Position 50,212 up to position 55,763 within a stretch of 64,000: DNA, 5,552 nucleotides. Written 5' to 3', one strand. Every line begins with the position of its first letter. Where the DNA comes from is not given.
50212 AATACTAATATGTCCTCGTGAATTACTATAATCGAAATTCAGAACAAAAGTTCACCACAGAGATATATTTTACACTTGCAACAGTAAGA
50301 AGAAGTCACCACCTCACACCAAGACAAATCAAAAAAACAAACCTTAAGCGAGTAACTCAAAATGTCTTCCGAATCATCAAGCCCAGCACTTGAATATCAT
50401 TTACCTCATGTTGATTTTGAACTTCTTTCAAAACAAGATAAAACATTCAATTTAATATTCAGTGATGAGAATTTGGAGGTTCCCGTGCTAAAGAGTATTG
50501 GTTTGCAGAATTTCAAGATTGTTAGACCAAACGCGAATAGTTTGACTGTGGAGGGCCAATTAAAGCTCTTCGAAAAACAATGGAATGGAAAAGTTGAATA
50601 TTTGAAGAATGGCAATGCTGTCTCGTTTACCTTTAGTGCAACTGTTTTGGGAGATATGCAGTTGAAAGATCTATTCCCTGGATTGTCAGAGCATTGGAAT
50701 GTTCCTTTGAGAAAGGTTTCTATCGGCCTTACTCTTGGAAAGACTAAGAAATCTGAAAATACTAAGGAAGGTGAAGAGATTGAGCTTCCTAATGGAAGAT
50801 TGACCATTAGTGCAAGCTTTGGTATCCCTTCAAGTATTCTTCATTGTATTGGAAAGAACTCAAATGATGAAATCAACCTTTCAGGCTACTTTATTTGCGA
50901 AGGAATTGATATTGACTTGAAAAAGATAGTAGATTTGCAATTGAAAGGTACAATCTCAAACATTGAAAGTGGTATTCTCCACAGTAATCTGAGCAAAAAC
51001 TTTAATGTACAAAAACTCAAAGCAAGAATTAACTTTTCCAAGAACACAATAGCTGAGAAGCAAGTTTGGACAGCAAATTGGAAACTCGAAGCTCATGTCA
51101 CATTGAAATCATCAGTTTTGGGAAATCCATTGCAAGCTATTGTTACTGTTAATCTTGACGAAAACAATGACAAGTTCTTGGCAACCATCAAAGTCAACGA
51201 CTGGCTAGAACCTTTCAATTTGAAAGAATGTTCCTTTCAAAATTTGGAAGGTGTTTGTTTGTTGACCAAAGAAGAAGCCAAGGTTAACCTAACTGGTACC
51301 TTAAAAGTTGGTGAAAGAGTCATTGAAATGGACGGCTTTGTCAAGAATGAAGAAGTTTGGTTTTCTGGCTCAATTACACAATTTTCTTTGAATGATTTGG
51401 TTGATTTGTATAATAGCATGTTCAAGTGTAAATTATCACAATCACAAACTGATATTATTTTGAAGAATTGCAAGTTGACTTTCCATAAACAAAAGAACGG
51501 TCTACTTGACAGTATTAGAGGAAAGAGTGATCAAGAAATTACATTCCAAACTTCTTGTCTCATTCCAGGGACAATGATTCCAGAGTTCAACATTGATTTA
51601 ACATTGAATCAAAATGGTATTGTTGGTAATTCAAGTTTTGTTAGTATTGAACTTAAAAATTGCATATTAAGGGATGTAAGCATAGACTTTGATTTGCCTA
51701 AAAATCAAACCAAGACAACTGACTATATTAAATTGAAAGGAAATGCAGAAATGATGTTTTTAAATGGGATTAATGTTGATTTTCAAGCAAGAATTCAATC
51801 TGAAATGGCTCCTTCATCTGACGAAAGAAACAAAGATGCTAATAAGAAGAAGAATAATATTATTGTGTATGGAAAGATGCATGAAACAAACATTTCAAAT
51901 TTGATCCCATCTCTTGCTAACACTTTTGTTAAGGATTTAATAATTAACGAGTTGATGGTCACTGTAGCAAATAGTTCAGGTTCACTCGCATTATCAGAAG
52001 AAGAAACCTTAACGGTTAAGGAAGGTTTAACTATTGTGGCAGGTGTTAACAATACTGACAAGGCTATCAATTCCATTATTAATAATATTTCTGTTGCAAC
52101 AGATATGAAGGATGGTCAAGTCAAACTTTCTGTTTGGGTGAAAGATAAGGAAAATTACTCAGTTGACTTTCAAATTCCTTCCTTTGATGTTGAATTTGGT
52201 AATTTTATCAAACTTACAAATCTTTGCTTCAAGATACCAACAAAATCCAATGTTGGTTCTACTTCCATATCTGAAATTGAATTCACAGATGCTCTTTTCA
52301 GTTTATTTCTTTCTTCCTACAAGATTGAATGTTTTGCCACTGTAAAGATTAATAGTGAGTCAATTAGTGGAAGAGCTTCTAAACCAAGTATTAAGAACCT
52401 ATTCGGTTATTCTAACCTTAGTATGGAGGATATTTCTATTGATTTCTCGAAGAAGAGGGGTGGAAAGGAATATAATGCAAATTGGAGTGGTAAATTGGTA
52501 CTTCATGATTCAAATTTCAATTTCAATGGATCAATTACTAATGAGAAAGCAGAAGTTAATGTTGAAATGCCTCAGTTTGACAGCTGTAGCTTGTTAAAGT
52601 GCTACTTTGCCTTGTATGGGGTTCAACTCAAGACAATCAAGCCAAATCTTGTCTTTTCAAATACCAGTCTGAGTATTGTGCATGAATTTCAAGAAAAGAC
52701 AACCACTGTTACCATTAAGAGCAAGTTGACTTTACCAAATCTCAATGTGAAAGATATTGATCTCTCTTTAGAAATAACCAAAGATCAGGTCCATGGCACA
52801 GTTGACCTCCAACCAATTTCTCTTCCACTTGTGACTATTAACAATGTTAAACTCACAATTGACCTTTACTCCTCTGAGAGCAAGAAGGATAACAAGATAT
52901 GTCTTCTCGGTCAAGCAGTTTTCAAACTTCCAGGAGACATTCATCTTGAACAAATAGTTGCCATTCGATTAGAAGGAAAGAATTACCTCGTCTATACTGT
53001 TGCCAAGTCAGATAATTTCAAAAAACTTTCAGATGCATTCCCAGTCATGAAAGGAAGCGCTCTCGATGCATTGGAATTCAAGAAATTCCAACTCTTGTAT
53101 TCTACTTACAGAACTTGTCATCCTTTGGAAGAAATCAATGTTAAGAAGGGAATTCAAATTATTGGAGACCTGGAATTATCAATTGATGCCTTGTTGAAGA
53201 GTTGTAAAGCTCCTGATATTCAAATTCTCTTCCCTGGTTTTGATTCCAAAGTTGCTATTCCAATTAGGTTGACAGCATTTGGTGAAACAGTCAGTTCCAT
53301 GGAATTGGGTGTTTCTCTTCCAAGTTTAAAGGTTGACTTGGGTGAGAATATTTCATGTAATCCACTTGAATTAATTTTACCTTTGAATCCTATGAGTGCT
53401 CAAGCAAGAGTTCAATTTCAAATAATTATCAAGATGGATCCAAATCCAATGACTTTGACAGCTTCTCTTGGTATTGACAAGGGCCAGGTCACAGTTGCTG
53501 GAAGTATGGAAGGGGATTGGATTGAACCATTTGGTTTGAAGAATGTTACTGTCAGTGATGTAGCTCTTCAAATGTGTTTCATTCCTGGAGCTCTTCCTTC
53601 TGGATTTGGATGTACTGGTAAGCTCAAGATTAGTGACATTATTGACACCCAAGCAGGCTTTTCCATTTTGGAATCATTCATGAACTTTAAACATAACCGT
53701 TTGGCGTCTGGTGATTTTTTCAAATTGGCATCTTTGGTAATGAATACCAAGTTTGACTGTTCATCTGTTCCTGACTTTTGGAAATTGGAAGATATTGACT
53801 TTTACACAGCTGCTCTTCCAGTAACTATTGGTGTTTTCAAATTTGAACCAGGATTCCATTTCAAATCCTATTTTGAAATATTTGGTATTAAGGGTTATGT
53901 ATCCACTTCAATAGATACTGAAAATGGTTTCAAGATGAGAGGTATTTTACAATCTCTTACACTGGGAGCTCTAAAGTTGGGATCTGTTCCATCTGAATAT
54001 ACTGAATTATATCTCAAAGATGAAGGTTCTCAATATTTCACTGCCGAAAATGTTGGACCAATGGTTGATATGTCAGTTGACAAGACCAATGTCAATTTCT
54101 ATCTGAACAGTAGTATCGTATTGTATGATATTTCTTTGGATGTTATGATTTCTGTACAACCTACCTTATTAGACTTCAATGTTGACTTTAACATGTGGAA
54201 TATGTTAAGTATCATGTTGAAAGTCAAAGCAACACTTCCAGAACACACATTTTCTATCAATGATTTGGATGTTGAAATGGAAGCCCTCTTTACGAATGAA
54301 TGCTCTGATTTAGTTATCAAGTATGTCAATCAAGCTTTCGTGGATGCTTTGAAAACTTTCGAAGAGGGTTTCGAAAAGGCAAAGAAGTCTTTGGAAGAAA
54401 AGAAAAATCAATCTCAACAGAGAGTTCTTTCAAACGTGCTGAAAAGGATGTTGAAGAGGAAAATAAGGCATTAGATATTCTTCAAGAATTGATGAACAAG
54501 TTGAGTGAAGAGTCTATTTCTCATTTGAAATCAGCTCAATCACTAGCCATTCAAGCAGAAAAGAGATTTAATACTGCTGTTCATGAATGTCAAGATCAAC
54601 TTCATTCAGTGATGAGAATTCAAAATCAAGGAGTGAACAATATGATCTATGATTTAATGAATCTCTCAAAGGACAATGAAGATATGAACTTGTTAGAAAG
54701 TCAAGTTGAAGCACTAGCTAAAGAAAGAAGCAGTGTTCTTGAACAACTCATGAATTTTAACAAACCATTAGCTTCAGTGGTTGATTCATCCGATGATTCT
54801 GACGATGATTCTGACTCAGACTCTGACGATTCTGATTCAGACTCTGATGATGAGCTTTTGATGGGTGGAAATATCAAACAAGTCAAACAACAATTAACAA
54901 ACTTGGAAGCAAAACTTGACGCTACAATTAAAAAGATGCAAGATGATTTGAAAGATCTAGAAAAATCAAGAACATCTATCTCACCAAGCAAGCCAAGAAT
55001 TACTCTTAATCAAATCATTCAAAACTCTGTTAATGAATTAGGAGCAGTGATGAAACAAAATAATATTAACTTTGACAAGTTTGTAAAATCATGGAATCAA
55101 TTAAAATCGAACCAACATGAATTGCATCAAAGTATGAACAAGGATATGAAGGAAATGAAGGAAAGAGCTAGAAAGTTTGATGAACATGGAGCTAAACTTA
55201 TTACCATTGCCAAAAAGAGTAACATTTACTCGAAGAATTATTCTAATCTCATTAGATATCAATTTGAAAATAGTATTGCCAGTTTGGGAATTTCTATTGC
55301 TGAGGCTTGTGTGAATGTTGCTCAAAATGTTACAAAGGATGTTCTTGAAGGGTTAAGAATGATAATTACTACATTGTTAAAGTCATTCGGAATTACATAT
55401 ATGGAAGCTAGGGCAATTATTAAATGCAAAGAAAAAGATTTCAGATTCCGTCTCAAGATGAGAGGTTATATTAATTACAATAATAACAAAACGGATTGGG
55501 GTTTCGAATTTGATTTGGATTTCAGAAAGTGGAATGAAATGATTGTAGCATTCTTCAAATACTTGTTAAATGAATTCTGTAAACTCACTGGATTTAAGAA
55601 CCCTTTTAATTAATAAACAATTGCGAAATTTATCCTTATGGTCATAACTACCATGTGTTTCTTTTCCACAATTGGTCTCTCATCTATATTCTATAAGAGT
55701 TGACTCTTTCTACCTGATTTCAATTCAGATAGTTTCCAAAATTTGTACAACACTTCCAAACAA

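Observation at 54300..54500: A 1-nt indel in an A4 homopolymer probably splits one ~1,750-aa gene into two ORFs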

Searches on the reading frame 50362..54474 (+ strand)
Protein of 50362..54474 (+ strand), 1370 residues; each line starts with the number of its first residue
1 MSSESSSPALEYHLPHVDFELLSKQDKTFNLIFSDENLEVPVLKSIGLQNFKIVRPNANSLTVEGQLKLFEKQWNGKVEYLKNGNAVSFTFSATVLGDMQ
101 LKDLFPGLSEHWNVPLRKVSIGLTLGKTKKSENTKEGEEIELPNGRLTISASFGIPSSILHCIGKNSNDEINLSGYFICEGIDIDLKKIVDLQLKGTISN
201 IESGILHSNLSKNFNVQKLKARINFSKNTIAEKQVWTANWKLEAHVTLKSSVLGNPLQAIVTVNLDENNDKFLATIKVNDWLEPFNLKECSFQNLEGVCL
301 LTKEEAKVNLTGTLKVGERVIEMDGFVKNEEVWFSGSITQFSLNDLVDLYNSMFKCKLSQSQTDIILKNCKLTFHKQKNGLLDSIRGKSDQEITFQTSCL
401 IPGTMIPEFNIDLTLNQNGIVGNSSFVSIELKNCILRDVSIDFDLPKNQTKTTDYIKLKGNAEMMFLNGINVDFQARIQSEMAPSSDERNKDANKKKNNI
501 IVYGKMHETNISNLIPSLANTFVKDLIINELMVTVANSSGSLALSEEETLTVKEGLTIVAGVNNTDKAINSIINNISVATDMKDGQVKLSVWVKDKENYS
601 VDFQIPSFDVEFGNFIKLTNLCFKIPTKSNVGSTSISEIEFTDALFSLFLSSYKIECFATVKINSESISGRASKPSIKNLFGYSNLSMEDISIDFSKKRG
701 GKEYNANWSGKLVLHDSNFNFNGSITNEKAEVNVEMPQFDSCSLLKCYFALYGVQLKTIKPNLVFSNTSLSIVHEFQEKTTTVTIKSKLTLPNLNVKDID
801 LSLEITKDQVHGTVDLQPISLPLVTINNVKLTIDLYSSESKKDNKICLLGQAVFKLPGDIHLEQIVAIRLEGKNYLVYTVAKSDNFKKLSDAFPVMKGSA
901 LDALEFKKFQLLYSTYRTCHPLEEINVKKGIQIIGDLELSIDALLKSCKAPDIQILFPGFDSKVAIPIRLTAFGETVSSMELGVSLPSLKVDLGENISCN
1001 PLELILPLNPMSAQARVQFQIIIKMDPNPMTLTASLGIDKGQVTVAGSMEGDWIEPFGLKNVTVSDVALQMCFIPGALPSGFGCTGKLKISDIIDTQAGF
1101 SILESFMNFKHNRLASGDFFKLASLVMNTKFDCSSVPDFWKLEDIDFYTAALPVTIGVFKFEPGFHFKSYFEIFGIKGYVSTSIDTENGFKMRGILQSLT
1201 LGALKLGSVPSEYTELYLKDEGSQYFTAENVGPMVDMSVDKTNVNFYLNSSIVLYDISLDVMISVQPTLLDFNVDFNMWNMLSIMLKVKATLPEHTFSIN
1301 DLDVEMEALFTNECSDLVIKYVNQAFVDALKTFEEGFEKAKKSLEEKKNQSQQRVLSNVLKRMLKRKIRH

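Call 13: search_protein_families(library=pfam, proteins=[window:50362-54471:+], max_evalue=1)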
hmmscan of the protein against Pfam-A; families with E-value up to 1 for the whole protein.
window:50362-54471:+ (1370 aa): 3 families
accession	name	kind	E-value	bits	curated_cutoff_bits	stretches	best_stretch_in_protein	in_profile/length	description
PF23473.1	LysM3_LYK4_5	-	0.078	13.5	29.3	1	876-908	3-35/48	LYK4/5 LysM3 domain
PF22221.2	NigD_N-like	-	0.086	13.2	24.6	1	427-460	38-74/78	Lipoprotein BF3042 OB domain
PF18915.5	DUF5667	-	0.32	11.9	27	1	1311-1362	41-95/99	Domain of unknown function (DUF5667)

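Call 15: find_encoding_contigs(protein=window:50362-54474:+, flank=5000, max_places=6)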
Protein window:50362-54474:+ (1370 aa): no gene with exactly this product is on record in the collection.

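Call 76: search_protein_families(library=ncbifam, proteins=[window:50362-54411:+], max_evalue=0.01)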
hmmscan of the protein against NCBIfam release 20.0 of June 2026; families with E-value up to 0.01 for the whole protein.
window:50362-54411:+ (1350 aa): 0 families

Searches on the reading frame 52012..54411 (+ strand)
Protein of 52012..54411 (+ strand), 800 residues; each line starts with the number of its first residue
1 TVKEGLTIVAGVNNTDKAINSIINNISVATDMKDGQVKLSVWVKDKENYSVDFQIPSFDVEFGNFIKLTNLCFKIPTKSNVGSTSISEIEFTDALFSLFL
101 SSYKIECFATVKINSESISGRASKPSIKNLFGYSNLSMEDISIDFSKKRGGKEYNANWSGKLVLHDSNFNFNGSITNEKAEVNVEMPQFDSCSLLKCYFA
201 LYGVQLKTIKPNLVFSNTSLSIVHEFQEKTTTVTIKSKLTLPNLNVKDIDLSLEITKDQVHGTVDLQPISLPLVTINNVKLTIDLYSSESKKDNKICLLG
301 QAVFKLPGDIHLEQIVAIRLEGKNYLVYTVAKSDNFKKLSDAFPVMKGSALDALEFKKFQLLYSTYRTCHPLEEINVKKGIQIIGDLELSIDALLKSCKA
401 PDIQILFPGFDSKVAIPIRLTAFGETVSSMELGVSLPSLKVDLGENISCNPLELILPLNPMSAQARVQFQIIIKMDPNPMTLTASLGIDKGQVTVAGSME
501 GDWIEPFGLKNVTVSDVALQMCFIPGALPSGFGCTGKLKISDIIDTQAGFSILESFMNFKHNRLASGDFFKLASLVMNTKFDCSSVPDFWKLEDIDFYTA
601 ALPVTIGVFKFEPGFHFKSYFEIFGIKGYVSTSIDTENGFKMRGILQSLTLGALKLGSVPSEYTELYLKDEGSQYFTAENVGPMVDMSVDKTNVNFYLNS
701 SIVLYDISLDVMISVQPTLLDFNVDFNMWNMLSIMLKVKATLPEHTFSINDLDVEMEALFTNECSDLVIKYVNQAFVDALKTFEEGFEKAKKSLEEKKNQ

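Call 71: predict_structure(alignment_id=A3)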
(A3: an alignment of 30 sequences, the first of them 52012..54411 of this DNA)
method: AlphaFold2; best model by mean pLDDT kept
length: 800 residues; sequences in the alignment: 30
mean_pLDDT: 74.9   pTM: 0.46
mean pLDDT of the five models: 74.9, 74.8, 72.8, 66.8, 64.9
residues with pLDDT >= 90: 118; 70-90: 415; 50-70: 216; < 50: 51
segments of 3 or more residues with pLDDT < 50: 1-15, 44-52, 76-85, 398-404, 460-463
pLDDT, mean of each block of 10 residues (from residue 1): 35 45 65 55 47 56 72 49 51 73 77 79 86 84 84 81 85 87 86 87 81 82 83 88 74 89 84 79 87 78 64 58 66 61 62 68 73 67 71 52 47 62 66 67 69 61 61 69 76 81 80 86 72 87 83 84 86 80 81 90 79 89 90 86 91 88 77 77 90 87 92 88 89 89 68 82 73 71 73 69
secondary structure, 60 per line:
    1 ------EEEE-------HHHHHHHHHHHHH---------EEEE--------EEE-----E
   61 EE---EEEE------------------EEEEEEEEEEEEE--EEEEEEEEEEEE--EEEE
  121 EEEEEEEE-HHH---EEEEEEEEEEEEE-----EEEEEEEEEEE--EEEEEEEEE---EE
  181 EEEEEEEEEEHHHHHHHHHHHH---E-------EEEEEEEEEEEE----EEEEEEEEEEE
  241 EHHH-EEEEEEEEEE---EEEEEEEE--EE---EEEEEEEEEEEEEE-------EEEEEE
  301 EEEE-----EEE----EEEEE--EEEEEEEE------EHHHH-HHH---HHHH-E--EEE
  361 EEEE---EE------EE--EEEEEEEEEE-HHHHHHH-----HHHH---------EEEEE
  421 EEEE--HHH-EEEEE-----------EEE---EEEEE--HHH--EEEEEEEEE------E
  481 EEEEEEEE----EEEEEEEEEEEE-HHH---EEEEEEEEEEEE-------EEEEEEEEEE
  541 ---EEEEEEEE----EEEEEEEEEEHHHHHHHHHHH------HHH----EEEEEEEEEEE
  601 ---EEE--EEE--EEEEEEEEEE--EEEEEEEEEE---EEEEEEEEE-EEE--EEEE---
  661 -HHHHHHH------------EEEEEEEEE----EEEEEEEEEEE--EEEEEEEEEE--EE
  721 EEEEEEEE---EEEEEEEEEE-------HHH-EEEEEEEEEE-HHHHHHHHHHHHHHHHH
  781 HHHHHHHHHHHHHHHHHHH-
elements in order (helices of 4 or more, strands of 3 or more residues): E7-10 H18-30 E40-43 E52-54 E60-62 E66-69 E88-100 E103-114 E117-128 E136-148 E154-164 E167-175 E179-190 H191-202 E214-225 E230-241 E246-255 E259-266 E274-287 E295-304 E310-312 E317-321 E324-331 H339-342 H350-353 E358-364 E380-389 H391-397 H403-406 E416-424 E431-435 E447-449 E453-457 E465-473 E480-488 E493-504 E512-523 E531-540 E544-551 E556-565 H566-576 E590-600 E604-606 E609-611 E614-623 E626-635 E639-647 E649-651 E654-657 H662-668 E681-689 E694-704 E707-716 E719-728 E732-741 E753-762 H764-799

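Call 73: fold_search(model_id=the predicted structure, library=pdb)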
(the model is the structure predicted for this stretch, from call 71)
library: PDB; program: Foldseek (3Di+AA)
matches with E <= 10: 616; with E <= 0.001: 5
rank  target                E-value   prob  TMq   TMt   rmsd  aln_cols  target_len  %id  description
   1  4q35_A                2.1e-04  0.80  0.14  0.15  22.6       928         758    8  Structure of a membrane protein (released 2014-06-25)
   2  9ia0_A                2.9e-04  0.75  0.14  0.15  23.3       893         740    8  LpDE from Escherichia coli (released 2025-12-10)
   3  9kn3_A                5.1e-04  0.80  0.16  0.16  21.5       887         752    7  Cryo-EM structure of LptDEM complex from Escherichia coli (released 2025-07-23)
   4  9bde_A                5.1e-04  0.75  0.13  0.10  39.1       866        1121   10  Middle Region of Apolipoprotein B 100 bound to Low Density Lipoprotein Receptor (released 2024-12-25)
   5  9coo_A                9.3e-04  0.85  0.14  0.21  30.5       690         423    9  Nanobody 4 bound to Apolipoprotein B 100 (released 2024-12-25)
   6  9ia2_A                1.2e-03  0.60  0.14  0.15  22.7       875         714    8  LpDEM from Escherichia coli (released 2025-12-10)
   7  8h1s_C                1.4e-03  0.69  0.17  0.16  25.0       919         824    8  Crystal structure of apo-LptDE complex (released 2023-10-11)
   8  9bdt_A                1.5e-03  0.66  0.15  0.05  42.2       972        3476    8  Apolipoprotein B 100 bound to LDL receptor and legobody (released 2024-12-25)
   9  9ea7                  2.1e-03  0.82  0.16  0.04  40.0       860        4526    8  The Structure of ApoB100 from Human Low-Density Lipoprotein (released 2024-12-18)
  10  9e9r                  2.6e-03  0.51  0.13  0.04  37.9       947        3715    8  The Structure of ApoB100 from Human Low-Density Lipoprotein (released 2024-12-18)
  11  1nqe                  2.8e-03  0.35  0.11  0.14  27.7       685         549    6  OUTER MEMBRANE COBALAMIN TRANSPORTER (BTUB) FROM E. COLI (released 2003-04-29)
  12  8h1s_A                3.7e-03  0.30  0.11  0.11  26.4       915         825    6  Crystal structure of apo-LptDE complex (released 2023-10-11)
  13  8h1r_A                3.8e-03  0.25  0.12  0.12  26.0       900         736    6  Crystal structure of LptDE-YifL complex (released 2023-10-25)
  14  8h1r_D                4.6e-03  0.66  0.20  0.20  22.9       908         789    7  Crystal structure of LptDE-YifL complex (released 2023-10-25)
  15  5nec_B                6.1e-03  0.30  0.12  0.14  35.3       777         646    8  Crystal structure of the siderophore receptor PiuD from Pseudomonas aeruginosa (released 2018-02-07)
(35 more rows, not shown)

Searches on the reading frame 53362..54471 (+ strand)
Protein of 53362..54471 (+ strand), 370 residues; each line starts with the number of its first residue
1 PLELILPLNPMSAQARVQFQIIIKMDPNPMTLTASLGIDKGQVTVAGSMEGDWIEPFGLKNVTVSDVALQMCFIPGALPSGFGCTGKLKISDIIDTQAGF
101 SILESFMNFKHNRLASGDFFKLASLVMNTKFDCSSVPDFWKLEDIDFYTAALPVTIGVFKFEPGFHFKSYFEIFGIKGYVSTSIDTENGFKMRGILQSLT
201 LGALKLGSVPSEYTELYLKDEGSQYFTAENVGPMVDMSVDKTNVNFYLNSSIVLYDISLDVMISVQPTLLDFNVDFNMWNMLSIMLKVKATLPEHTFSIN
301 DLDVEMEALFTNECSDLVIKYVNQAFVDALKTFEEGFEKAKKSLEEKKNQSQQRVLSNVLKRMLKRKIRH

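Call 14: find_homologous_proteins(query=window:53362-54471:+, max_evalue=0.001)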
Query window:53362-54471:+: 3257 candidates shared short words with the query, none scored E <= 0.001.

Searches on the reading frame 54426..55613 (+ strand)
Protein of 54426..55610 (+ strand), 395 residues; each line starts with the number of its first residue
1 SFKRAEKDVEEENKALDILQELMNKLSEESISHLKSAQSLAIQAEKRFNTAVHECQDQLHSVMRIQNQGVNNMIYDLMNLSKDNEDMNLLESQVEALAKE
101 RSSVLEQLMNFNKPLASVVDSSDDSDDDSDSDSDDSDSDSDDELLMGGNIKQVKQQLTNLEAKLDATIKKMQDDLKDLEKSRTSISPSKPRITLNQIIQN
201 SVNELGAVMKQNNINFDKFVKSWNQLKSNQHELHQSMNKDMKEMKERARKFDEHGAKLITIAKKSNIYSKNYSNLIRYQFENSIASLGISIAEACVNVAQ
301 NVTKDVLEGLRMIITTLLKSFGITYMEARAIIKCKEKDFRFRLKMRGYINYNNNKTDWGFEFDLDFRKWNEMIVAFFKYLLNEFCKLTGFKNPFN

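Call 13: search_protein_families(library=pfam, proteins=[window:54426-55610:+], max_evalue=1)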
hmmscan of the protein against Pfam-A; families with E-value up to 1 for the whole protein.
window:54426-55610:+ (395 aa): 7 families
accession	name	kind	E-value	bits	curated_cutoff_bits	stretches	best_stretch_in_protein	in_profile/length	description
PF12731.12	Mating_N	-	0.016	15.7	21.4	0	194-240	14-60/95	Mating-type protein beta 1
PF02022.25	Integrase_Zn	-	0.054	14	22.6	1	314-334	12-33/38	Integrase Zinc binding domain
PF09769.14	ApoO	-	0.1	12.9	31.4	0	14-68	11-65/131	Apolipoprotein O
PF07524.19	Bromo_TP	-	0.16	12.4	24.6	0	289-344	10-69/77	Bromodomain associated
PF07302.16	AroM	-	0.16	11.9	23.8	1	151-260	73-182/219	AroM protein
PF00237.24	Ribosomal_L22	-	0.48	11.1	28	0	13-54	26-69/104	Ribosomal protein L22p/L17e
PF04553.17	Tis11B_N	-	0.99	10.4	22.5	1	199-263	53-112/116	Tis11B like protein, N terminus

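Call 16: find_encoding_contigs(protein=window:54492-55613:+, flank=5000, max_places=6)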
Protein window:54492-55613:+ (373 aa): no gene with exactly this product is on record in the collection.

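Call 67: find_encoding_contigs(protein=window:54489-55610:+, flank=3000, max_places=4)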
Protein seq(374 aa) (374 aa): no gene with exactly this product is on record in the collection.
